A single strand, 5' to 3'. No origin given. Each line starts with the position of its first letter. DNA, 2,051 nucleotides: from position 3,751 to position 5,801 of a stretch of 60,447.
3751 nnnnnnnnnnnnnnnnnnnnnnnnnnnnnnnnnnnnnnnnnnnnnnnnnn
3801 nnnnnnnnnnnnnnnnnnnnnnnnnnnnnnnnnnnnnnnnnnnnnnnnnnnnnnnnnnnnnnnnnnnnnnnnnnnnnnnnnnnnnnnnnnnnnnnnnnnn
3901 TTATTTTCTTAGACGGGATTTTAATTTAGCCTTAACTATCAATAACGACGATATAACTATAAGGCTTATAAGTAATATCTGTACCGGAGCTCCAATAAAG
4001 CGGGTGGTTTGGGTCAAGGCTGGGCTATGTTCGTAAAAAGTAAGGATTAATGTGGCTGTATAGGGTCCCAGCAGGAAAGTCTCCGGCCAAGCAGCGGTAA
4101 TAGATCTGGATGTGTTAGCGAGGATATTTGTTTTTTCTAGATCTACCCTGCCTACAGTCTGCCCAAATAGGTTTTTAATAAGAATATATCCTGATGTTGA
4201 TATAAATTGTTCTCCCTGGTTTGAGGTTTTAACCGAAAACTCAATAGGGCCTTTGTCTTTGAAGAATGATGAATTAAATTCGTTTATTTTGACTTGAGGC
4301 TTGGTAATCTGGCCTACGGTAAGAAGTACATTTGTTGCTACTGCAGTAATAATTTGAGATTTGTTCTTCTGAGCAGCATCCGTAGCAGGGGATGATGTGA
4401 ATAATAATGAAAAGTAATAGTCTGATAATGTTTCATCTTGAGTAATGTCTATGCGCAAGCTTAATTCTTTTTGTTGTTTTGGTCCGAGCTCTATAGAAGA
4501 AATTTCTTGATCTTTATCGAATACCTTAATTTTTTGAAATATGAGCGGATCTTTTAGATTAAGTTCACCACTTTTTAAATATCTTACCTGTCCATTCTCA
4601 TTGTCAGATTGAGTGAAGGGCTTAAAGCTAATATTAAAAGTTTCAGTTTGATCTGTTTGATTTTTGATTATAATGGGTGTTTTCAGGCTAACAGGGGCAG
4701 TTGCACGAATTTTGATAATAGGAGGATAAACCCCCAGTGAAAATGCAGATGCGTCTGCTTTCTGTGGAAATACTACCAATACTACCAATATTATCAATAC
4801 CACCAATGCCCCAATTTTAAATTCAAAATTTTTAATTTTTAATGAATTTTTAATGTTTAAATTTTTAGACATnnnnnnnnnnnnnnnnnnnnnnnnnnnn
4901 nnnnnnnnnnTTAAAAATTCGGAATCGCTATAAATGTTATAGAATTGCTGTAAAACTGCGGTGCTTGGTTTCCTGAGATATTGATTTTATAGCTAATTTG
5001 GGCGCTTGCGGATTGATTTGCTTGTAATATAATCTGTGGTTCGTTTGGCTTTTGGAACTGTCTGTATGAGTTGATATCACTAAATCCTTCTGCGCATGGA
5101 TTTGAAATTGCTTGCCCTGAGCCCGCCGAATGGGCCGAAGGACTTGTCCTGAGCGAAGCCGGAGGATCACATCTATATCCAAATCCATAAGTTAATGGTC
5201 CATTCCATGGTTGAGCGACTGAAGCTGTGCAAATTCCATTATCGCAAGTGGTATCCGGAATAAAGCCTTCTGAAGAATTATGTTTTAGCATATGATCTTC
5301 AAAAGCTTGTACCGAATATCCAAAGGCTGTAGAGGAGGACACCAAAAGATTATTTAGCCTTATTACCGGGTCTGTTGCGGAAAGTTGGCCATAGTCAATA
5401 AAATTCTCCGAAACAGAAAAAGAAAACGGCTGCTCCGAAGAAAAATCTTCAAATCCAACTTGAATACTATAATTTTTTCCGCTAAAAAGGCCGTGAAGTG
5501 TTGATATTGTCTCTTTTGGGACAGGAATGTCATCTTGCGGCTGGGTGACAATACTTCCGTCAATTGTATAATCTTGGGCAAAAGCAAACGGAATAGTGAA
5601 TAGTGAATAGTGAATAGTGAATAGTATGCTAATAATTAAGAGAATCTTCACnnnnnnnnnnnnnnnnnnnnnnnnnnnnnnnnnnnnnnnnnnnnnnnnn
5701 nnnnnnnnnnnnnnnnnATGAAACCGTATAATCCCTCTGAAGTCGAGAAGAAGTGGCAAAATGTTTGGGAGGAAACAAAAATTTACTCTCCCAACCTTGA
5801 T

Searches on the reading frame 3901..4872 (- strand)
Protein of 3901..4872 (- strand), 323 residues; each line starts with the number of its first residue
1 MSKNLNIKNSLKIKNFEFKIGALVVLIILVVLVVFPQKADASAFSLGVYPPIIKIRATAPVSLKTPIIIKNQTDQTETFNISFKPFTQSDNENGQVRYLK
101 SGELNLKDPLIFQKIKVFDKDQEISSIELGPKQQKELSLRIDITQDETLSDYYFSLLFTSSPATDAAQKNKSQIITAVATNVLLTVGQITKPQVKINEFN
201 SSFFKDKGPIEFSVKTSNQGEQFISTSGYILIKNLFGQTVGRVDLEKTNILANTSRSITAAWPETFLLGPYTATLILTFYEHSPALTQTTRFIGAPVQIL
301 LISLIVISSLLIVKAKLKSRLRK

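Call 7: search_protein_families(library=pfam, proteins=[window:3901-4872:-], max_evalue=0.001)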
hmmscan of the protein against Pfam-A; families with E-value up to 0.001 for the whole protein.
window:3901-4872:- (323 aa): 1 family
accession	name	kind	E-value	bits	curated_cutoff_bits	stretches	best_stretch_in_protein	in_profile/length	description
PF06030.18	WxLIP_PGBD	-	0.00019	21.9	27.3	1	67-148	33-109/121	WxL Interacting Protein, peptidoglycan binding domain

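Call 23: search_protein_families(library=pfam, proteins=[window:3901-4872:-], max_evalue=10)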
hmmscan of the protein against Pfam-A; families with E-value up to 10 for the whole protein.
window:3901-4872:- (323 aa): 2 families
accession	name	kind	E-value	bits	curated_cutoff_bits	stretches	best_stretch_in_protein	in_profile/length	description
PF06030.18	WxLIP_PGBD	-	0.00019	21.9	27.3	1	67-148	33-109/121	WxL Interacting Protein, peptidoglycan binding domain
PF10066.14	DUF2304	-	0.0054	17.4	25.5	1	16-51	28-63/106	Uncharacterized conserved protein (DUF2304)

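Call 41: search_protein_families(library=phrogs, proteins=[window:3901-4872:-], max_evalue=0.01)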
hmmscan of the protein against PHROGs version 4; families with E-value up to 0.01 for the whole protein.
window:3901-4872:- (323 aa): 0 families

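Call 42: search_protein_families(library=ncbifam, proteins=[window:3901-4872:-], max_evalue=0.1)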
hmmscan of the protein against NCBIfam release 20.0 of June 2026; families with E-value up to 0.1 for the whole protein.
window:3901-4872:- (323 aa): 0 families

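Call 56: find_homologous_proteins(query=window:3901-4872:-, max_evalue=0.001)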
Query window:3901-4872:- (323 aa): 351 proteins with E <= 0.001 among 3116 candidates; the best 120 are listed.
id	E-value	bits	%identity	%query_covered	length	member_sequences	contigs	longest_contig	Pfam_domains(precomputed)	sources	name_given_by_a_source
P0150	1.3e-195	667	99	100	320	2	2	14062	-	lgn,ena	-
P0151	6.8e-168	576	88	97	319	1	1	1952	PF06030.19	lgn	-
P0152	1.7e-117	410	62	93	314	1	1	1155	-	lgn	-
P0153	3.6e-117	409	63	93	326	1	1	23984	-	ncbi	-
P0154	1.8e-116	407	64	93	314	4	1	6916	-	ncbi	-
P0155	5.1e-116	405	63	93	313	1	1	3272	PF06030.19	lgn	-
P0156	4.6e-114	399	61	95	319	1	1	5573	-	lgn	-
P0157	1.8e-111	391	64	89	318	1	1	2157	-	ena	-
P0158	2.7e-103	364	58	89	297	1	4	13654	PF06030.19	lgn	-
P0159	7.4e-101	356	57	97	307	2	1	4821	-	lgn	-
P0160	3.6e-91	324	50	96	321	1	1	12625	PF06030.19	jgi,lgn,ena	-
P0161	6.8e-88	313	53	84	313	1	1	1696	-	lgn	-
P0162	6.9e-87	310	55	87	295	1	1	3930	-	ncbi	ncbi:MAG: hypothetical protein WD967_01285, partial [Candidatus Levyibacteriota bacterium]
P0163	1.4e-81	292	48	93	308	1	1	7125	-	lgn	-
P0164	1.6e-75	273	43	89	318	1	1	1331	-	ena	-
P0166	1.0e-72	263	45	89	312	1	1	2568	PF06030.19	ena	-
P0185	2.4e-67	246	40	92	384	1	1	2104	PF06030.19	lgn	-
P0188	7.6e-67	244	42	90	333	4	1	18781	PF06030.19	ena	-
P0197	2.5e-65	239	42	84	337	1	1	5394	PF06030.19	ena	-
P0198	2.6e-65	239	41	95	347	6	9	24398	PF06030.19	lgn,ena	-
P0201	5.4e-65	238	42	96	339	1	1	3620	PF06030.19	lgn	-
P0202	8.4e-65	237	39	94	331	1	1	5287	PF06030.19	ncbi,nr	ncbi:MAG TPA: hypothetical protein VES68_02135 [Candidatus Sulfotelmatobacter sp.]|nr:hypothetical p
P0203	2.4e-64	236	41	89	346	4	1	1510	PF06030.19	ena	-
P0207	7.8e-64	234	40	88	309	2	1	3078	PF06030.19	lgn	-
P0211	2.7e-63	232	40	92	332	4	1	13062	PF06030.19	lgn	-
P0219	1.2e-62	230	40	92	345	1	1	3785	PF06030.19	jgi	jgi:hypothetical protein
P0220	1.3e-62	230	40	86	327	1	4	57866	PF06030.19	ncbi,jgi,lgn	-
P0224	2.5e-62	229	41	82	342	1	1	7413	PF06030.19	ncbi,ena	-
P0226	3.3e-62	229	39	88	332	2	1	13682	PF06030.19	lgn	-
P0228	4.3e-62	228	43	82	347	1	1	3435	PF06030.19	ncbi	-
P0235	1.2e-61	227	41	90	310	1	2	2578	PF06030.19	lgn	-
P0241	1.1e-60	224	40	89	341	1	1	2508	PF06030.19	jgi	jgi:hypothetical protein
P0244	5.0e-60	222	39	94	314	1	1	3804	PF06030.19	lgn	-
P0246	6.0e-60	221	39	93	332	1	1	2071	PF06030.19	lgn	-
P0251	2.5e-59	219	40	88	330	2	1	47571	PF06030.19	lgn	-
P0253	5.6e-59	218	36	92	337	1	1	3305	PF06030.19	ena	-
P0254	6.6e-59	218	37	93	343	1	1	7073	PF06030.19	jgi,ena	-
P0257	7.3e-59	218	39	87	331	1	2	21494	PF06030.19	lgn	-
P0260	1.3e-58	217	39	85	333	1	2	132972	PF06030.19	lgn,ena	-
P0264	2.1e-58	216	40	98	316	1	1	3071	PF06030.19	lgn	-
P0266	3.5e-58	216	37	87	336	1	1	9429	PF06030.19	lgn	-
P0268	5.8e-58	215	35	95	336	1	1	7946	PF06030.19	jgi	jgi:hypothetical protein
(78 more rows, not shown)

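Call 57: find_encoding_contigs(protein=P0150, flank=10000, max_places=4)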
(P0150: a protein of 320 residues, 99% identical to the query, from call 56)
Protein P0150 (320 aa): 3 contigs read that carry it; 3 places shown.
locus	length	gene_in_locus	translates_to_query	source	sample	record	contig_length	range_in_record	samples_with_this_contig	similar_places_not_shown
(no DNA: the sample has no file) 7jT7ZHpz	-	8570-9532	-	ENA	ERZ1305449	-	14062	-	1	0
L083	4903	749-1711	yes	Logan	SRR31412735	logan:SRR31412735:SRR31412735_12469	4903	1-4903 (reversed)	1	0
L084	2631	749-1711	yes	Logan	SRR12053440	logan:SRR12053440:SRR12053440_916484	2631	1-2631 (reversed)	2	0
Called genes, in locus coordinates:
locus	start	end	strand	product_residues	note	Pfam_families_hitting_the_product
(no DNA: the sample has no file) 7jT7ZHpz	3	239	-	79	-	?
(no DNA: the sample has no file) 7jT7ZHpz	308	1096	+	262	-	-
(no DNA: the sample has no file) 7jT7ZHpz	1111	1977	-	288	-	PF00753:Lactamase_B, PF12706:Lactamase_B_2 (faint)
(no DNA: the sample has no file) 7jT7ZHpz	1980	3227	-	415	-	-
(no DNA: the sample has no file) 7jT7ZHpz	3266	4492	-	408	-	PF03772:Competence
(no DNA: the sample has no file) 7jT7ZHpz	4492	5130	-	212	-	PF10531:SLBB, PF12836:HHH_3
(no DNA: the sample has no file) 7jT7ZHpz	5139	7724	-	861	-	PF00133:tRNA-synt_1, PF09334:tRNA-synt_1g, PF13603:tRNA-synt_1_2, PF00133:tRNA-synt_1, PF09334:tRNA-synt_1g, PF08264:Anticodon_1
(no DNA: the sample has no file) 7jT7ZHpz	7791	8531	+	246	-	-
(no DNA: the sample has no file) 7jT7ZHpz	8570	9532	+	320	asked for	-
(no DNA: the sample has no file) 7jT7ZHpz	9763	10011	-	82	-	-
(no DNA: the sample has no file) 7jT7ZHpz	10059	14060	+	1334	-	?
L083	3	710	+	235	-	?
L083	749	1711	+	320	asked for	-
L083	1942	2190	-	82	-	-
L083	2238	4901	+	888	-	?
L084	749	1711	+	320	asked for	-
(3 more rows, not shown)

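Call 63: predict_structure(alignment_id=A3)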
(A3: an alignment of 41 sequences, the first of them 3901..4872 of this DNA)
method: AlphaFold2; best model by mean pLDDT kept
length: 323 residues; sequences in the alignment: 41
mean_pLDDT: 89.1   pTM: 0.76
mean pLDDT of the five models: 89.1, 88.5, 87.7, 87.0, 86.9
residues with pLDDT >= 90: 234; 70-90: 52; 50-70: 28; < 50: 9
segments of 3 or more residues with pLDDT < 50: 1-6, 9-11
pLDDT, mean of each block of 10 residues (from residue 1): 45 66 92 74 81 95 97 92 96 93 89 95 96 97 89 95 63 76 94 95 94 97 95 97 96 96 94 95 89 89 95 94 81
secondary structure, 60 per line:
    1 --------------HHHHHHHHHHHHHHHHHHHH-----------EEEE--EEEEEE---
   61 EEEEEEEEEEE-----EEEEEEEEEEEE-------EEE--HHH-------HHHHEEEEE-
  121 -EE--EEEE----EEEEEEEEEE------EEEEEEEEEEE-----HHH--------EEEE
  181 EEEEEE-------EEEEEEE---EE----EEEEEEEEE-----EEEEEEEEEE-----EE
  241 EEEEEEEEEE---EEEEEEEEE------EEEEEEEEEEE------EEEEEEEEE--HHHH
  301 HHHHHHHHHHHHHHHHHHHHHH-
elements in order: H15-34 E46-49 E52-57 E61-71 E77-88 E96-98 H111-114 E115-119 E126-129 E134-143 E150-160 E177-186 E194-200 E210-218 E224-233 E239-250 E254-262 E269-279 E286-294 H297-322

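Call 67: fold_search(model_id=the predicted structure, library=pdb)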
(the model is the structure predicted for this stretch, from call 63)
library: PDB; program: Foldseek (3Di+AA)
matches with E <= 10: 1767; with E <= 0.001: 365
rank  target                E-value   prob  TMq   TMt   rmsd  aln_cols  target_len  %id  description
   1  9i1y_A                2.2e-11  1.00  0.35  0.40   8.5       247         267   14  WxLIP from Enterococcus faecium (released 2026-01-28)
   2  9i25_C                2.5e-11  1.00  0.36  0.44   8.7       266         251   14  WxLIP from Enterococcus faecium locus A bound to long WxL (released 2026-01-28)
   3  4kkp_B                7.0e-11  1.00  0.26  0.35  15.2       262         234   12  Crystal structure of Vibrio cholerae RbmA (crystal form 2) (released 2013-05-22)
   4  9i1y_B                2.2e-10  1.00  0.35  0.40  12.5       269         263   14  WxLIP from Enterococcus faecium (released 2026-01-28)
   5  4kkp_A                3.9e-10  1.00  0.26  0.35  15.2       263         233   12  Crystal structure of Vibrio cholerae RbmA (crystal form 2) (released 2013-05-22)
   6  8jmw_A                3.9e-09  1.00  0.30  0.20  12.6       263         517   10  Fibril form of serine peptidase Vpr (released 2023-12-06)
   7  7sqc_F0               4.5e-09  1.00  0.24  0.26  16.5       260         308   11  Ciliary C1 central pair apparatus isolated from Chlamydomonas reinhardtii (released 2022-04-13)
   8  4kkq_A                1.2e-08  1.00  0.26  0.36  15.1       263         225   11  Crystal structure of Vibrio cholerae RbmA (crystal form 1) (released 2013-05-22)
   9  5d6h_A                1.7e-08  1.00  0.35  0.48   8.7       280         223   11  Crystal structure of CsuC-CsuA/B chaperone-major subunit pre-assembly complex from Csu biofilm-mediating pili of Acine (released 2015-11-04)
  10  6fq0_C                2.1e-08  1.00  0.38  0.55   8.0       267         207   10  Crystal structure of the CsuC-CsuA/B chaperone-subunit preassembly complex of the archaic chaperone-usher Csu pili of  (released 2018-09-26)
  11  6fqa_A                2.5e-08  1.00  0.35  0.46   8.7       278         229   11  Crystal structure of the CsuC-CsuA/B chaperone-subunit preassembly complex of the archaic chaperone-usher Csu pili of  (released 2018-09-26)
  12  5g50_B                3.1e-08  1.00  0.26  0.35  15.6       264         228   12  Vibrio cholerae scaffolding protein RbmA in complex with magnesium. (released 2017-11-29)
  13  4y2o_A                3.3e-08  1.00  0.38  0.53   8.0       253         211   10  Structure of CFA/I pili chaperone-major subunit complex (CfaA-CfaB) (released 2016-08-10)
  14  7b0x_C                3.5e-08  1.00  0.34  0.47   9.1       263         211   10  Crystal structure of the ternary complex of the E. coli type 1 pilus proteins FimC, FimI and the N-terminal domain of  (released 2021-12-08)
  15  6fqa_C                4.2e-08  1.00  0.35  0.46   8.7       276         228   11  Crystal structure of the CsuC-CsuA/B chaperone-subunit preassembly complex of the archaic chaperone-usher Csu pili of  (released 2018-09-26)
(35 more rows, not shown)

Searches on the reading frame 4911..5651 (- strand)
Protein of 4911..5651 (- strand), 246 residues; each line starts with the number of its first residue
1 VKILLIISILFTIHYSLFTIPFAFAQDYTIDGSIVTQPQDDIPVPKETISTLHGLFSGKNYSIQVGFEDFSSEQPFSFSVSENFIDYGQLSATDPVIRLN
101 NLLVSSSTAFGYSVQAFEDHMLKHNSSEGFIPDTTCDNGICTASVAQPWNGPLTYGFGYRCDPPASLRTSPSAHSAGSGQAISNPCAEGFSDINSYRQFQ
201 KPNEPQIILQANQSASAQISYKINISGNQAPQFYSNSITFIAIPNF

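Call 7: search_protein_families(library=pfam, proteins=[window:4911-5651:-], max_evalue=0.001)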
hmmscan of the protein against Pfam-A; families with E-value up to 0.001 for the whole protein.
window:4911-5651:- (246 aa): 0 families

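Call 23: search_protein_families(library=pfam, proteins=[window:4911-5651:-], max_evalue=10)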
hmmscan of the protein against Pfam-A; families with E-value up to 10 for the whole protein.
window:4911-5651:- (246 aa): 0 families

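Call 41: search_protein_families(library=phrogs, proteins=[window:4911-5651:-], max_evalue=0.01)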
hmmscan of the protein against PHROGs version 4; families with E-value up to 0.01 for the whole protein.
window:4911-5651:- (246 aa): 0 families

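Call 42: search_protein_families(library=ncbifam, proteins=[window:4911-5651:-], max_evalue=0.1)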
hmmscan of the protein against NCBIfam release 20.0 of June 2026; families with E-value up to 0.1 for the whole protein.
window:4911-5651:- (246 aa): 2 families
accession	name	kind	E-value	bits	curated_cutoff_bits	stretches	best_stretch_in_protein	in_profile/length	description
NF058581.1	CPR_Pam_pilin_C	domain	3.8e-05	23.8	55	1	81-246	2-148/148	Pam pilus system pilin subunit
NF058579.1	CPR_pilus_PamT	equivalog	0.06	12.7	240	0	56-122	66-131/241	CPR-type pilus protein PamT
